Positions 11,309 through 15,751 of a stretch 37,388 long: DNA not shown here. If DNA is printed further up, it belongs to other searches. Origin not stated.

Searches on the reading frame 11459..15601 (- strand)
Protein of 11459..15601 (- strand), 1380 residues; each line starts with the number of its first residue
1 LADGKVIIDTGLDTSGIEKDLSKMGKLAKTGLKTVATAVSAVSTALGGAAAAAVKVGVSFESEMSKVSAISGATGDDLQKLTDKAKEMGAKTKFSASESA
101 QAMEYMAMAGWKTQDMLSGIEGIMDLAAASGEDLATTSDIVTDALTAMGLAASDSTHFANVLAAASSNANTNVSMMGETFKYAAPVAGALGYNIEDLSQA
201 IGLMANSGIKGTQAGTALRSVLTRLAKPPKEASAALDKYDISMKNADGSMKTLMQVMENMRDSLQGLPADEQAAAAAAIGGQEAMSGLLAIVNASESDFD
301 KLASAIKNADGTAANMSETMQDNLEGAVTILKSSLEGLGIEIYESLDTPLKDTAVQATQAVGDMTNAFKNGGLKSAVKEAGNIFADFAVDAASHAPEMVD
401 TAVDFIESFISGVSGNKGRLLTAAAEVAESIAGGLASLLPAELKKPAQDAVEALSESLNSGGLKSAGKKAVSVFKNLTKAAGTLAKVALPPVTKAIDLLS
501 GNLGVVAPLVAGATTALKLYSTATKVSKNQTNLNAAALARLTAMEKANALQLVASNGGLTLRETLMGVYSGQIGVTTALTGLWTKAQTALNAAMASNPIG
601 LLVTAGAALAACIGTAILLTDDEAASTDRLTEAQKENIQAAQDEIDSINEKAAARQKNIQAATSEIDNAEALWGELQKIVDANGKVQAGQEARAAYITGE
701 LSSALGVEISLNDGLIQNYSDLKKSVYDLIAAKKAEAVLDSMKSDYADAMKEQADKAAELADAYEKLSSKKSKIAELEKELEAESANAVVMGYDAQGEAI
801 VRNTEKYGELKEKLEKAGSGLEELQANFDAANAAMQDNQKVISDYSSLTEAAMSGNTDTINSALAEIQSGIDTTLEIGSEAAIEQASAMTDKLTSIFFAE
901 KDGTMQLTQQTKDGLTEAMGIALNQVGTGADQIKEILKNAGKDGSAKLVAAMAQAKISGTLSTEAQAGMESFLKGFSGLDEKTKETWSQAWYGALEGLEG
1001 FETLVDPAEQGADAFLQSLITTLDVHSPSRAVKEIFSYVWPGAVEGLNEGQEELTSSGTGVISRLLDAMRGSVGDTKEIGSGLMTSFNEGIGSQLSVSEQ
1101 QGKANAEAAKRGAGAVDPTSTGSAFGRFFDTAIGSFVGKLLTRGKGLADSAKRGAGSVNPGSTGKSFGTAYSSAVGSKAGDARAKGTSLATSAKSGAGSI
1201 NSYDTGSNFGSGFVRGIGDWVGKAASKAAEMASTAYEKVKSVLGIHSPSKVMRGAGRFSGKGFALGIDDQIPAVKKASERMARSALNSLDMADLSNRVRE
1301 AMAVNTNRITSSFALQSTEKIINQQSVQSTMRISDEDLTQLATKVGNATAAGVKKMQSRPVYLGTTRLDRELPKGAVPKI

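Call 79: search_dna_similar(query=window:11459-15601:-, collection=phages, mode=protein, max_rows=8)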
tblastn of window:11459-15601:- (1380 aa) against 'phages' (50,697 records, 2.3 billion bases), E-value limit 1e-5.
Records with a match: 1250; places in all: 1252; records where one place covers at least 80% of the query: 1.
Best place of each record, by identity: 95-99% 1; 60-80% 7; <60% 1242.
By first word of the organism name: Staphylococcus 175; Bacillus 105; Paenibacillus 85; Enterococcus 80; Clostridium 78; Vibrio 49; Listeria 49; Klebsiella 46; Yersinia 46; Escherichia 43; and 76 more.
By host as written in the record: - 123; Staphylococcus aureus 59; Paenibacillus larvae 48; Klebsiella pneumoniae 32; Clostridium sporogenes ATCC-15579 30; Listeria monocytogenes 29; Microbacterium foliorum NRRL B-24224 25; Yersinia pestis EV76-CN 25; and 426 more.
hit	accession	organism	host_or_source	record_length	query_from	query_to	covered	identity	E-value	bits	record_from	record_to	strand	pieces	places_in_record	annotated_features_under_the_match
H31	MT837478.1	Bacteriophage sp.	human fecal samples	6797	101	1380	93%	95.2%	0e+0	2139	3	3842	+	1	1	record has no annotation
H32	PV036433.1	Ruminococcus phage NatCom_23091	Ruminococcus sp.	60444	60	433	27%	54.8%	3e-85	315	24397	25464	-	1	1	tail length tape measure protein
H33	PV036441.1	Ruminococcus phage NatCom_29429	Ruminococcus sp.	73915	60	433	27%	54.8%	3e-85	315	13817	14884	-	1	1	tail length tape measure protein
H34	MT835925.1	Bacteriophage sp.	human fecal samples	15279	60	371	23%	63.8%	2e-91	334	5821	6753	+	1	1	record has no annotation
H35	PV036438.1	Oscillospiraceae phage NatCom_27610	Oscillospiraceae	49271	60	371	23%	62.8%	2e-87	322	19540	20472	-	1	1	hypothetical protein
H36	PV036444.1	Clostridium phage NatCom_42228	Clostridium sp. 003024715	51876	60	374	23%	61.9%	2e-89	328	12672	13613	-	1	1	tail length tape measure protein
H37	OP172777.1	Clostridium phage CS266P3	Clostridium_AP sp000509125 DA266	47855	60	366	22%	63.2%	6e-86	317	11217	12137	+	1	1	minor tail protein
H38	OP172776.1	Clostridium phage CS266P2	Clostridium_AP sp000509125 DA266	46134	60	366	22%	62.9%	4e-86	317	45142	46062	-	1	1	minor tail protein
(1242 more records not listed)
